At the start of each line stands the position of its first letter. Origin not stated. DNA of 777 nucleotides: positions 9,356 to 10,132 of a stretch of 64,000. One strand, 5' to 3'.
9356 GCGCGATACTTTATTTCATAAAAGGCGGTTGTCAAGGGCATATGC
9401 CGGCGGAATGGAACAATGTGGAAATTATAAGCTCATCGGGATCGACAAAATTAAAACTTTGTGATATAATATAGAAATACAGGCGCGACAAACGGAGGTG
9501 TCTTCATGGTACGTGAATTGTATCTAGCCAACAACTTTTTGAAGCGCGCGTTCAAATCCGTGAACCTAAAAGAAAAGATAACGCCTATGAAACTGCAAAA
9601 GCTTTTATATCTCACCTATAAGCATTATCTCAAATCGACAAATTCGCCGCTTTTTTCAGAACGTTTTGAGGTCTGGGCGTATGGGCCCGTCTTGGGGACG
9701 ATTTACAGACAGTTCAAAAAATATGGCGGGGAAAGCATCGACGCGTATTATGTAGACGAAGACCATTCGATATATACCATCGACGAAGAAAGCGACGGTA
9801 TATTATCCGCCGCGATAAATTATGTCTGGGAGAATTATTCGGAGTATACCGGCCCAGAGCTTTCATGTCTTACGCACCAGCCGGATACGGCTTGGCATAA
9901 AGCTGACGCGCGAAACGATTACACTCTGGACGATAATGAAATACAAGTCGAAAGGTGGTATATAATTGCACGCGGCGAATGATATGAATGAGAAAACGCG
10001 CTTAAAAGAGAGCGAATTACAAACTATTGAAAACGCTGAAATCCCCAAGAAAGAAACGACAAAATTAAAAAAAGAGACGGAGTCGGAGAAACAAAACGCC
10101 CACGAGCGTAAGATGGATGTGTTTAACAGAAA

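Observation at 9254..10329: Panacea (DUF4065) antitoxin-like gene coupled to a small membrane protein in a mobile-element-scarred islet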

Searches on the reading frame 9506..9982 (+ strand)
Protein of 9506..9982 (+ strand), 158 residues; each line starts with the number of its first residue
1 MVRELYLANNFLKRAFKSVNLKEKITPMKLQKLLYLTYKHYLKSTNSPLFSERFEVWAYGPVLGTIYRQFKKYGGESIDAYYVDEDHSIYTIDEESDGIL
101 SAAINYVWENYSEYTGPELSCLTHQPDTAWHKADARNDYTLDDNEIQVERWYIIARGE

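Call 3: search_protein_families(library=pfam, proteins=[window:9506-9982:+], max_evalue=1)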
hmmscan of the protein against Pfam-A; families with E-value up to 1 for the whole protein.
window:9506-9982:+ (158 aa): 1 family
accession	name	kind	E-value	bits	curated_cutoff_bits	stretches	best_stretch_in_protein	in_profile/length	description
PF13274.11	SocA_Panacea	-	8.4e-19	69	25.7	1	30-131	1-113/113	Antitoxin SocA-like, Panacea domain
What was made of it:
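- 9506..9982 (+): panA: standalone Panacea (DUF4065) protein of 158 aa with no extra N-terminal domain. PF13274, E 8.4e-19, full profile length (call 3).
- On PanA (Panacea/DUF4065 antitoxin): PF13274, 69 bits against 25.7, E 8.4e-19, profile positions 1-113 of 113 (call 3).
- Checked: It matches PF13274 SocA_Panacea over the whole profile (positions 1-113 of 113; 69 bits against a cut-off of 25.7; E 8.4e-19; call 3).
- PF13274, E 8.4e-19, full length (call 3).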

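Call 4: search_protein_families(library=ncbifam, proteins=[window:9506-9982:+], max_evalue=1)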
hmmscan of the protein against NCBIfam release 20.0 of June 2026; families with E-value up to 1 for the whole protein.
window:9506-9982:+ (158 aa): 1 family
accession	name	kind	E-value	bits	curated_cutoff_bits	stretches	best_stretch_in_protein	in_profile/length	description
NF047745.1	SocA_antitoxin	equivalog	8.4e-25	87.4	190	1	7-132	6-131/176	type VI toxin-antitoxin system SocA family antitoxin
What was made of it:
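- On SocA (type VI antitoxin, NCBIfam NF047745 equivalog): 87.4 bits against a cut-off of 190 (call 4).
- Closest known: SocAB of Caulobacter. Same: It shares the Panacea domain (NCBIfam SocA_antitoxin, 87 bits; call 4).
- Closest known: SocAB of Caulobacter. Different: The score is far below the equivalog cut-off of 190 (call 4).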

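Call 10: find_homologous_proteins(query=window:9506-9982:+, max_evalue=0.001)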
Query window:9506-9982:+ (158 aa): 44 proteins with E <= 0.001 among 53 candidates.
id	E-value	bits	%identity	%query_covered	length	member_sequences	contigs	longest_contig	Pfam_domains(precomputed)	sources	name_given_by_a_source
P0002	2.9e-103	360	100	100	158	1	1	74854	PF13274.12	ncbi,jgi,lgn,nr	ncbi:MAG: DUF4065 domain-containing protein [Clostridiales bacterium]|jgi:uncharacterized phage-asso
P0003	7.3e-44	167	54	96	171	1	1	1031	PF13274.12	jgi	jgi:uncharacterized phage-associated protein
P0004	8.7e-38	148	48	96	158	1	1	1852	PF13274.12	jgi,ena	-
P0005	1.3e-37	147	48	96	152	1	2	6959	PF13274.12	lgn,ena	-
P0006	7.4e-37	145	51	92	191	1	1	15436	PF13274.12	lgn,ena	-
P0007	7.6e-37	145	46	99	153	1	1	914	PF13274.12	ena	-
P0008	2.2e-34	137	46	94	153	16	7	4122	PF13274.12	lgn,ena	-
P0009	2.8e-33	133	44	96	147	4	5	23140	PF13274.12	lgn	-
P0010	3.0e-33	133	46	92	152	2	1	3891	PF13274.12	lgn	-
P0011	5.2e-33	132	46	92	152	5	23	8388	PF13274.12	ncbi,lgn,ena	-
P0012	6.2e-32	129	44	96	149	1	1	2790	PF13274.12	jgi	jgi:uncharacterized phage-associated protein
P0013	7.4e-32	128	46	92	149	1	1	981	PF13274.12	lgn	-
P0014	7.5e-31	125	43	94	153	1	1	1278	PF13274.12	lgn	-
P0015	1.6e-30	124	43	94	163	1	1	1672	PF13274.12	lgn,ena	-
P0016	4.4e-30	123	46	96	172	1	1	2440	PF13274.12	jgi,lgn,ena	-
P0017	2.1e-29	120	40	96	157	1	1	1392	PF13274.12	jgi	jgi:uncharacterized phage-associated protein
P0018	2.1e-29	120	44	97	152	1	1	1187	PF13274.12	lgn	-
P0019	2.7e-29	120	43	94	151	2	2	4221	PF13274.12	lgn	-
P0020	2.9e-29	120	45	90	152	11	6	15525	PF13274.12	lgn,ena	-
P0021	3.3e-29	120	44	94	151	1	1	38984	PF13274.12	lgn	-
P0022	5.6e-29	119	45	92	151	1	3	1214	PF13274.12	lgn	-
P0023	9.3e-29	118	45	89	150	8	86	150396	PF13274.12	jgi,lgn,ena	-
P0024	4.1e-28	116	45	84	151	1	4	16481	PF13274.12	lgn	-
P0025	6.3e-28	116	42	95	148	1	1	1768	PF13274.12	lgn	-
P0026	9.9e-28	115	44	89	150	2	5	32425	PF13274.12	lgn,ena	-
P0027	1.0e-27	115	41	99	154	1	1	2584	PF13274.12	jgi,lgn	jgi:uncharacterized phage-associated protein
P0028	1.2e-27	115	43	92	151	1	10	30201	PF13274.12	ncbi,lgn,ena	-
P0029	7.4e-27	112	41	92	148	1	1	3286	PF13274.12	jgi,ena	-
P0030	7.6e-27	112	42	91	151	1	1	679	PF13274.12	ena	-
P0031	1.5e-26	111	45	83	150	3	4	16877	PF13274.12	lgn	-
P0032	1.5e-24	105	39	96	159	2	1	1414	PF13274.12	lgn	-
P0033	2.0e-23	101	43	82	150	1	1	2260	PF13274.12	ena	-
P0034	4.7e-23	100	38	92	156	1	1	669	PF13274.12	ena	-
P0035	3.1e-22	97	40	85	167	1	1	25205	PF13274.12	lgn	-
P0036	2.0e-20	91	37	93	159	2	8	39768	PF13274.12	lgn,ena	-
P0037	2.1e-20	91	37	89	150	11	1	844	PF13274.12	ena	-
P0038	3.5e-20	90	38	80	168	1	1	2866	PF13274.12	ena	-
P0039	1.5e-18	85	39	91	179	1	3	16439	PF13274.12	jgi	jgi:uncharacterized phage-associated protein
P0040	3.1e-18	84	36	93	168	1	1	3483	PF13274.12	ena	-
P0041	4.3e-17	80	38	69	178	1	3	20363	PF13274.12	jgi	jgi:uncharacterized phage-associated protein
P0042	1.4e-12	66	37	69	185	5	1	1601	PF13274.12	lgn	-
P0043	6.5e-11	60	31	78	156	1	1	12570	PF13274.12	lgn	-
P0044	4.0e-10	58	35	67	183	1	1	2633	PF13274.12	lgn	-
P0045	1.9e-5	42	45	34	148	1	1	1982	PF13274.12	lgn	-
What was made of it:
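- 9506..9982 (+): 44 homologues, all carrying PF13274 (call 10).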

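Call 11: find_encoding_contigs(protein=P0005, flank=3000, max_places=3)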
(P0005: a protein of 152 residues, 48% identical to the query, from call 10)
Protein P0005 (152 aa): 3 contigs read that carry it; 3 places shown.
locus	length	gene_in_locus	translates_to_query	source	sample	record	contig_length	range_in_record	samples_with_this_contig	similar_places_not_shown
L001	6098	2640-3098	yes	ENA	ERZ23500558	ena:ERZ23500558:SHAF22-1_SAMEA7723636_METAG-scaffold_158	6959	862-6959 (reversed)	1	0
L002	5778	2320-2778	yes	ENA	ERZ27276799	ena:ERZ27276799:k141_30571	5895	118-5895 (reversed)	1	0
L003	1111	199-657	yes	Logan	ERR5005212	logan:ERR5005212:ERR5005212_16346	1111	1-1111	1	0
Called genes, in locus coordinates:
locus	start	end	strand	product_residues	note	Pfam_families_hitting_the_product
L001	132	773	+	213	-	PF09684:Tail_P2_I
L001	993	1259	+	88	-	-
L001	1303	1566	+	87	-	-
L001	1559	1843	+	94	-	PF04531:Phage_holin_1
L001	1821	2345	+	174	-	PF01510:Amidase_2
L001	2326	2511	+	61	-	-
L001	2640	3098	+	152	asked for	PF13274:SocA_Panacea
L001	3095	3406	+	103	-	-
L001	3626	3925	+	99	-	PF01381:HTH_3 (weak)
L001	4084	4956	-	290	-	PF02517:Rce1-like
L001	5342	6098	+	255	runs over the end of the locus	PF00142:Fer4_NifH (faint), PF01656:CbiA, PF02374:ArsA_ATPase (weak), PF06564:CBP_BcsQ, PF09140:MipZ, PF10609:ParA (weak), PF13614:AAA_31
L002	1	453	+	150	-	?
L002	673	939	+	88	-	-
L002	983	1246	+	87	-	-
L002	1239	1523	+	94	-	PF04531:Phage_holin_1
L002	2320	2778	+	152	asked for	PF13274:SocA_Panacea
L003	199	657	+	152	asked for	PF13274:SocA_Panacea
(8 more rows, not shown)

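Call 12: find_encoding_contigs(protein=P0006, flank=3000, max_places=3)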
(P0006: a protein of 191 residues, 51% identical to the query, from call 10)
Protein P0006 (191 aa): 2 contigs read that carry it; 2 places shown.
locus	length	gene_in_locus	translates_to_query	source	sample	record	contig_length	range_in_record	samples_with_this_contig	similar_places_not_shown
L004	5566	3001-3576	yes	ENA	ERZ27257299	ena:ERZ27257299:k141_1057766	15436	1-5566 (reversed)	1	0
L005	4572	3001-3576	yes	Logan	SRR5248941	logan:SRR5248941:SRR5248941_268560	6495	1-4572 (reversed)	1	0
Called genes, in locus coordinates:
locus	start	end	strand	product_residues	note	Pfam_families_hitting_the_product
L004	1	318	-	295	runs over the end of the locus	PF00528:BPD_transp_1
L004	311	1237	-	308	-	PF00528:BPD_transp_1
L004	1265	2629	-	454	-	PF01547:SBP_bac_1, PF13416:SBP_bac_8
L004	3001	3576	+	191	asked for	PF13274:SocA_Panacea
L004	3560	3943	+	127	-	-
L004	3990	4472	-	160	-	-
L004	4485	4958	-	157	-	PF05163:DinB (weak), PF12867:DinB_2 (faint)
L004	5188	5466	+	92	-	PF04221:RelB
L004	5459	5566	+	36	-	?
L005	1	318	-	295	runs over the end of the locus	PF00528:BPD_transp_1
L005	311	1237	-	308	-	PF00528:BPD_transp_1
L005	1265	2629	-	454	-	PF01547:SBP_bac_1, PF13416:SBP_bac_8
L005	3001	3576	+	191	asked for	PF13274:SocA_Panacea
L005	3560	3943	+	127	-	-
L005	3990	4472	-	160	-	-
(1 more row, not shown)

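Call 13: find_encoding_contigs(protein=P0004, flank=3000, max_places=3)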
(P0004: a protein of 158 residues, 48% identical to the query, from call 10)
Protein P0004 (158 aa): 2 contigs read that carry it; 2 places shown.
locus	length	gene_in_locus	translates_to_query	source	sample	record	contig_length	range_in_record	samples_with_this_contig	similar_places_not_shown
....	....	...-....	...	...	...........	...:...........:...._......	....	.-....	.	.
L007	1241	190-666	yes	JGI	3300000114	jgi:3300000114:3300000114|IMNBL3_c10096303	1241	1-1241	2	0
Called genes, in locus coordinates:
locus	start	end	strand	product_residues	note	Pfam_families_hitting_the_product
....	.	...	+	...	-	?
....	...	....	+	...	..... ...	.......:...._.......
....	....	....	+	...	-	-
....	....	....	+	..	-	-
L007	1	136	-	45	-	?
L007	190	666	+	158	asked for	PF13274:SocA_Panacea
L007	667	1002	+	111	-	-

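Call 19: find_related_loci(query=A1, collection=genome_contigs, flank=4000)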
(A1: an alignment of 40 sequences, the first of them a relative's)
Query A1 (158 aa) in genome_contigs; peptide patterns used: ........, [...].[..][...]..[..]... (x = any residue, [..] = any of these).
599 stretches matched a pattern (row limit reached: there are more); 409 encode a relative of the query (tblastn E <= 1e-3); the best 80 are kept; 80 distinct loci.
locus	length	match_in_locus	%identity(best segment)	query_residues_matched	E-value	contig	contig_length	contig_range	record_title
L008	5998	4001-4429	49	1-146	5e-42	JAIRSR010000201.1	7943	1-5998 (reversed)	MAG: Clostridiales bacterium isolate Ct408_bin46 k119_5722563, whole genome shotgun sequence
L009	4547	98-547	46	1-153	2e-40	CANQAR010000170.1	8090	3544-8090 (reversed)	MAG: uncultured Lachnospiraceae bacterium isolate Lapin-002__bin83 genome assembly, contig: Lapin-002__NODE_11831_length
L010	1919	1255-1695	46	1-149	4e-40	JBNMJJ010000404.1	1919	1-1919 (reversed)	MAG: Lachnospiraceae bacterium isolate CM_BacSFD2059.73 k141_334811_length_1919_cov_5.0000, whole genome shotgun sequenc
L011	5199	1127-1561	46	2-149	1e-39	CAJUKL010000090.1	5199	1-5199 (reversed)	MAG TPA_asm: uncultured Clostridia bacterium isolate MGBC157731 genome assembly, contig: MGBC157731.90, whole genome sho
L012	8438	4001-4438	44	2-150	1e-38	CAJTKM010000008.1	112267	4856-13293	Lachnospiraceae bacterium isolate B68 genome assembly, contig: MGBC000260.8, whole genome shotgun sequence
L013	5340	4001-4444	42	1-152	2e-38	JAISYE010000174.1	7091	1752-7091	MAG: Clostridiales bacterium isolate Nc350_bin216 k119_2956041, whole genome shotgun sequence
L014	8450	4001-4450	43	1-153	2e-38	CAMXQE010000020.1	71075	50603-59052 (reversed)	MAG TPA_asm: uncultured Lachnospiraceae bacterium isolate SRR14920973_bin.4_metawrap_v1.3_MAG genome assembly, contig: N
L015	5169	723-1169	47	1-152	4e-38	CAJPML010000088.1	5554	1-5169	MAG: Leptotrichia sp. oral taxon 215 isolate SRR9217389-mag-bin.7 genome assembly, contig: SRR9217389-mag-bin.7_2486, wh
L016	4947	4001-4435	47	1-150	9e-38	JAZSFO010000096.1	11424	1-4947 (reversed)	MAG: Clostridia bacterium isolate T1900044581_TS20190047.MAGScoT_cleanbin_000017 SGB_570_k141_2917641, whole genome shot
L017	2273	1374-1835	43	1-157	6e-38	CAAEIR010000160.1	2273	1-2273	MAG TPA_asm: uncultured Anaerostipes sp., isolate HGM11971, WGS project CAAEIR010000000 data, contig: ERS473319_7_k99_11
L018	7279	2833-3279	46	1-152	1e-37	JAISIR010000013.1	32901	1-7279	MAG: Clostridiales bacterium isolate Hm464_bin68 k119_135887, whole genome shotgun sequence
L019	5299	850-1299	43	1-153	4e-36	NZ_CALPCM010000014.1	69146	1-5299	Hominisplanchenecus murintestinalis strain DSM 111139 NODE_14_length_69146_cov_23.600964, whole genome shotgun sequence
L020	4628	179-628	41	1-153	2e-35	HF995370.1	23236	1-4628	Firmicutes bacterium CAG:646 genomic scaffold, scf113, whole genome shotgun sequence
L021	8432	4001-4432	42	7-155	9e-35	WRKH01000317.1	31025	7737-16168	MAG: Turicibacter sp. isolate Th196P1bin2 JGI24700J35501_10930872, whole genome shotgun sequence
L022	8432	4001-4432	43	1-147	2e-33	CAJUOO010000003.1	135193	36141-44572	MAG TPA_asm: uncultured Lachnospiraceae bacterium isolate MGBC164205 genome assembly, contig: MGBC164205.3, whole genome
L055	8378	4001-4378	38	7-135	9e-25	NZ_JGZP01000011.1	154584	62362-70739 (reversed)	Bifidobacterium stellenboschense strain DSM 23968 Contig11, whole genome shotgun sequence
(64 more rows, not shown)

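Call 37: search_dna_similar(query=window:9506-9982:+, collection=phages, mode=protein, max_rows=40, max_evalue=0.001)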
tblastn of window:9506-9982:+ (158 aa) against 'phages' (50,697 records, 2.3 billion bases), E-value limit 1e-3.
Records with a match: 77; places in all: 77; records where one place covers at least 80% of the query: 5.
Best place of each record, by identity: <60% 77.
By first word of the organism name: Stx2a-converting 19; Pseudomonas 14; Bacteriophage 14; Paenibacillus 9; Escherichia 5; Streptococcus 4; Aggregatibacter 2; Rhodobacter 2; Rhodovulum 2; Stx2-converting 2; and 4 more.
By host as written in the record: - 22; Pseudomonas aeruginosa 12; Helicobacter cinaedi 11; Paenibacillus larvae 9; Aggregatibacter actinomycetemcomitans D11S-1 2; Rhodobacter sp. E32 2; Rhodovulum sp. P122A 2; Escherichia coli O145 2; and 15 more.
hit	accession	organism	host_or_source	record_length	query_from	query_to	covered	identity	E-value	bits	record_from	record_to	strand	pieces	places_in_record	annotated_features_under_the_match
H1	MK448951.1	Streptococcus phage Javan470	Streptococcus pyogenes ERR448936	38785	1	155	98%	49.0%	1e-26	109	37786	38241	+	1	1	GepA protein | hypothetical protein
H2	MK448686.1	Streptococcus phage Javan157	Streptococcus dysgalactiae ERR109370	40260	1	155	98%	49.0%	1e-26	109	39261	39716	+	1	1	GepA protein | hypothetical protein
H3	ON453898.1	Blautia phage Montmirail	Blautia coccoides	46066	1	149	94%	49.0%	1e-28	115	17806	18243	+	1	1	hypothetical protein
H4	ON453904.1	Flavonifractor phage Chenonceau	Flavonifractor plautii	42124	7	143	87%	46.0%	6e-22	96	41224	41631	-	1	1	hypothetical protein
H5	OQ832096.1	Halomonas phage vB_HmeY_H4907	Halomonas meridiana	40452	1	130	82%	35.1%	1e-8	58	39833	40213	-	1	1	protein of unknown function DUF4065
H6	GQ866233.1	Aggregatibacter phage S1249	Aggregatibacter actinomycetemcomitans ...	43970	5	130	80%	32.6%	5e-4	45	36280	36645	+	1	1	phage-associated protein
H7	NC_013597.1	Aggregatibacter phage S1249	Aggregatibacter actinomycetemcomitans ...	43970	5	130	80%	32.6%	5e-4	45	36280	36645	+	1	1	DUF4065 domain-containing protein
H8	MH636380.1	Cylindrospermopsis raciborskii virus RM-2018a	Reeuwijkse Plassen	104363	46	146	64%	33.0%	5e-4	45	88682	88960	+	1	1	putative phage-associated protein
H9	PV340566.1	Escherichia phage PhiR47_1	Escherichia coli ECOR13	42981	45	133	56%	37.1%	1e-10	64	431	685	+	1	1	PanA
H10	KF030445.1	Escherichia phage 1720a-02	Escherichia coli strain O174:H21 ...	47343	45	133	56%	37.1%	1e-10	64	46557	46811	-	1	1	none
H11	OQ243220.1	Escherichia phage phiSTEC1575-Stx2k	Escherichia coli STEC1575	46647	45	130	54%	37.2%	5e-10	62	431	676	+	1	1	DUF4065 domain-containing protein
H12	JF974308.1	Rhodobacter phage RC1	Rhodobacter sp. E32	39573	48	147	63%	31.0%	5e-4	45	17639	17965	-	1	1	hypothetical protein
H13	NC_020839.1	Rhodobacter phage RC1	Rhodobacter sp. E32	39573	48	147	63%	31.0%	5e-4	45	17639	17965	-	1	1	hypothetical protein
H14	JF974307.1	Rhodovulum phage RS1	Rhodovulum sp. P122A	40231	48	147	63%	31.0%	5e-4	45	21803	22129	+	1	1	hypothetical protein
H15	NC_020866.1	Rhodovulum phage RS1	Rhodovulum sp. P122A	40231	48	147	63%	31.0%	5e-4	45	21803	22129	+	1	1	hypothetical protein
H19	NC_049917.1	Escherichia phage Lyz12581Vzw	Escherichia coli O145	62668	46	133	56%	35.1%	6e-9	59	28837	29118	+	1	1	SocA family protein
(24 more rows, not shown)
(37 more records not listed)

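Call 38: get_annotated_region(hit=H3, flank=3000)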
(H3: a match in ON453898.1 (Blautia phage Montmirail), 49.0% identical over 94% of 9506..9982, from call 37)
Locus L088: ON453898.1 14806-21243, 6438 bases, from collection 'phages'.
description: Blautia phage Montmirail, complete genome.
organism: Blautia phage Montmirail (NCBI taxid 2951970)
taxonomy: Viruses
host: Blautia coccoides; source: feces; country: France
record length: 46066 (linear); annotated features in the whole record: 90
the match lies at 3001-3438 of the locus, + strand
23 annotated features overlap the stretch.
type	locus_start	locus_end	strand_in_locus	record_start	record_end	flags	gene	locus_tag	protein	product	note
CDS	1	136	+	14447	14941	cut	-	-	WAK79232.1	hypothetical protein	rasttk_feature_creation_tool=/opt/patric-common/ runtime/bin/phanotate version 1.5.0; ...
CDS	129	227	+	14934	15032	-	-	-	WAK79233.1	hypothetical protein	rasttk_feature_creation_tool=/opt/patric-common/ runtime/bin/phanotate version 1.5.0; ...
CDS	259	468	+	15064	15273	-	-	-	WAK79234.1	hypothetical protein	rasttk_feature_creation_tool=/opt/patric-common/ runtime/bin/phanotate version 1.5.0; ...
CDS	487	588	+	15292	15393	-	-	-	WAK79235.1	hypothetical protein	rasttk_feature_creation_tool=/opt/patric-common/ runtime/bin/phanotate version 1.5.0; ...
CDS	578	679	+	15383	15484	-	-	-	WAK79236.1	HTH DNA binding protein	rasttk_feature_creation_tool=/opt/patric-common/ runtime/bin/phanotate version 1.5.0; HHpred against PHROGS v3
CDS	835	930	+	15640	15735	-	-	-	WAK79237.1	hypothetical protein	rasttk_feature_creation_tool=/opt/patric-common/ runtime/bin/phanotate version 1.5.0; ...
CDS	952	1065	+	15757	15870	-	-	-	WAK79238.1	hypothetical protein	rasttk_feature_creation_tool=/opt/patric-common/ runtime/bin/phanotate version 1.5.0; ...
CDS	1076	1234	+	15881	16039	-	-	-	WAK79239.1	hypothetical protein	rasttk_feature_creation_tool=/opt/patric-common/ runtime/bin/phanotate version 1.5.0; ...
CDS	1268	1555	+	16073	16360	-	-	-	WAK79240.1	hypothetical protein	rasttk_feature_creation_tool=/opt/patric-common/ runtime/bin/phanotate version 1.5.0; ...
CDS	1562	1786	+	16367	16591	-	-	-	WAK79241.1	hypothetical protein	rasttk_feature_creation_tool=/opt/patric-common/ runtime/bin/phanotate version 1.5.0; ...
CDS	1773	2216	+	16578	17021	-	-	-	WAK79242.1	transcriptional regulator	rasttk_feature_creation_tool=/opt/patric-common/ runtime/bin/phanotate version 1.5.0; HHpred against PHROGS v3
CDS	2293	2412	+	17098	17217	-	-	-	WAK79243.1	hypothetical protein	rasttk_feature_creation_tool=/opt/patric-common/ runtime/bin/phanotate version 1.5.0; ...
CDS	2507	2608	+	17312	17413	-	-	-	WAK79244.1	hypothetical protein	rasttk_feature_creation_tool=/opt/patric-common/ runtime/bin/phanotate version 1.5.0; ...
tRNA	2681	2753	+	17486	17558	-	-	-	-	tRNA-Asn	rasttk_feature_creation_tool=tRNAscan-SE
CDS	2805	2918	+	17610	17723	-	-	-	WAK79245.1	hypothetical protein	rasttk_feature_creation_tool=/opt/patric-common/ runtime/bin/phanotate version 1.5.0; ...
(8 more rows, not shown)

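Call 39: get_annotated_region(hit=H1, flank=3000)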
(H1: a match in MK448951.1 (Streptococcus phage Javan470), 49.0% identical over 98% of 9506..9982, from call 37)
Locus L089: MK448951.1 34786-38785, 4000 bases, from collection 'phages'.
description: Streptococcus phage Javan470, complete genome.
organism: Streptococcus phage Javan470 (NCBI taxid 2548189)
taxonomy: Viruses; Duplodnaviria; Heunggongvirae; Uroviricota; Caudoviricetes
host: Streptococcus pyogenes ERR448936; source: -; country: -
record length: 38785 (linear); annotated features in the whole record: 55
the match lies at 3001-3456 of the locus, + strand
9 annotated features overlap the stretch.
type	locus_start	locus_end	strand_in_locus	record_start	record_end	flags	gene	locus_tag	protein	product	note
CDS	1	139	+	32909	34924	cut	-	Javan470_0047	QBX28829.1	hyaluronidase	-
CDS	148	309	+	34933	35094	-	-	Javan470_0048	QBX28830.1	hypothetical protein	-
CDS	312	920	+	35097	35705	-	-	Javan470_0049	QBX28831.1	hypothetical protein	-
CDS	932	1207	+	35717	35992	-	-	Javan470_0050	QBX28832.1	holin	-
CDS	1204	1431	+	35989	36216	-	-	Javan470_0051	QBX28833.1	holin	-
CDS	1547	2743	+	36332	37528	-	-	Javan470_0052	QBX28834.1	lysin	-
CDS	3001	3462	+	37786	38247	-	-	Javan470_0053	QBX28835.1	GepA protein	-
CDS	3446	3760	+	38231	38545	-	-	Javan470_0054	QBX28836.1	hypothetical protein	-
CDS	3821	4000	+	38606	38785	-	-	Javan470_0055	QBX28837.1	paratox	-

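Call 40: get_annotated_region(hit=H4, flank=3000)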
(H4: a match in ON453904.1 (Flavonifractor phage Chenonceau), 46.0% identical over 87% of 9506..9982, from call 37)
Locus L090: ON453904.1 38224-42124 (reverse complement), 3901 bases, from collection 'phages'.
description: Flavonifractor phage Chenonceau, complete genome.
organism: Flavonifractor phage Chenonceau (NCBI taxid 2951976)
taxonomy: Viruses
host: Flavonifractor plautii; source: feces; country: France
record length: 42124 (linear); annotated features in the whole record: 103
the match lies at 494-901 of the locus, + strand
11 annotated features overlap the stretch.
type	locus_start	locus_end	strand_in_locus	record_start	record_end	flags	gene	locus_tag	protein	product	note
CDS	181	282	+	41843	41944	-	-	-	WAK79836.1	hypothetical protein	rasttk_feature_creation_tool=/opt/patric-common/ runtime/bin/phanotate version 1.5.0; ...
CDS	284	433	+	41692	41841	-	-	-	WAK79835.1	hypothetical protein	rasttk_feature_creation_tool=/opt/patric-common/ runtime/bin/phanotate version 1.5.0; ...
CDS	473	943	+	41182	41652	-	-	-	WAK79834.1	hypothetical protein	rasttk_feature_creation_tool=/opt/patric-common/ runtime/bin/phanotate version 1.5.0; ...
CDS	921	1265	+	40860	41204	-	-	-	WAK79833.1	hypothetical protein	rasttk_feature_creation_tool=/opt/patric-common/ runtime/bin/phanotate version 1.5.0; ...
CDS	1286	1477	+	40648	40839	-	-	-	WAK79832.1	hypothetical protein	rasttk_feature_creation_tool=/opt/patric-common/ runtime/bin/phanotate version 1.5.0; ...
CDS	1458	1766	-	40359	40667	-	-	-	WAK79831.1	hemolysin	rasttk_feature_creation_tool=/opt/patric-common/ runtime/bin/phanotate version 1.5.0; HHpred against PHROGS v3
CDS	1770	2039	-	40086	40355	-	-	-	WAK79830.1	holin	rasttk_feature_creation_tool=/opt/patric-common/ runtime/bin/phanotate version 1.5.0; ...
CDS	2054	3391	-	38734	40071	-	-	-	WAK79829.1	endolysin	rasttk_feature_creation_tool=/opt/patric-common/ runtime/bin/phanotate version 1.5.0; HHpred against PHROGS v3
CDS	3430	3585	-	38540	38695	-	-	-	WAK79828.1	hypothetical protein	rasttk_feature_creation_tool=/opt/patric-common/ runtime/bin/phanotate version 1.5.0; ...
CDS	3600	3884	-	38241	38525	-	-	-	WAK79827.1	hypothetical protein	rasttk_feature_creation_tool=/opt/patric-common/ runtime/bin/phanotate version 1.5.0; ...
CDS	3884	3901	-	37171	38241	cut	-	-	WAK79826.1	tail fiber assembly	rasttk_feature_creation_tool=/opt/patric-common/ runtime/bin/phanotate version 1.5.0; HHpred against PHROGS v3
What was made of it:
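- It lies next to lysis cassettes in several prophages (calls 11, 39, 40). Those prophages already encode annotated holins and lysins (calls 11, 39, 40).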

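Call 41: search_protein_families(library=phrogs, proteins=[window:9506-9982:+, L088:3453-3785:+, L089:3446-3760:+, L090:921-1265:+], max_evalue=0.01)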
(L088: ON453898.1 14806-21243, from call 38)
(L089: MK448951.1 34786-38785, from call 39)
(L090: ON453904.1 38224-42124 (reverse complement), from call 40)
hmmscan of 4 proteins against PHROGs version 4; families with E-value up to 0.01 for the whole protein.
window:9506-9982:+ (158 aa): 2 families
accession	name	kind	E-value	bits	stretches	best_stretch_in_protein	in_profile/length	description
phrog_1281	-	unknown function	7.6e-34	118.1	1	5-146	11-146/195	-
phrog_10390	-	unknown function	2.9e-25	90.4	1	22-146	162-287/299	-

L088:3453-3785:+ (110 aa): 0 families

L089:3446-3760:+ (104 aa): 0 families

L090:921-1265:+ (114 aa): 0 families
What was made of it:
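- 9506..9982 (+): PHROG 1281, E 7.6e-34 (call 41).
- No holin Pfam or PHROG family matches (calls 3, 41).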
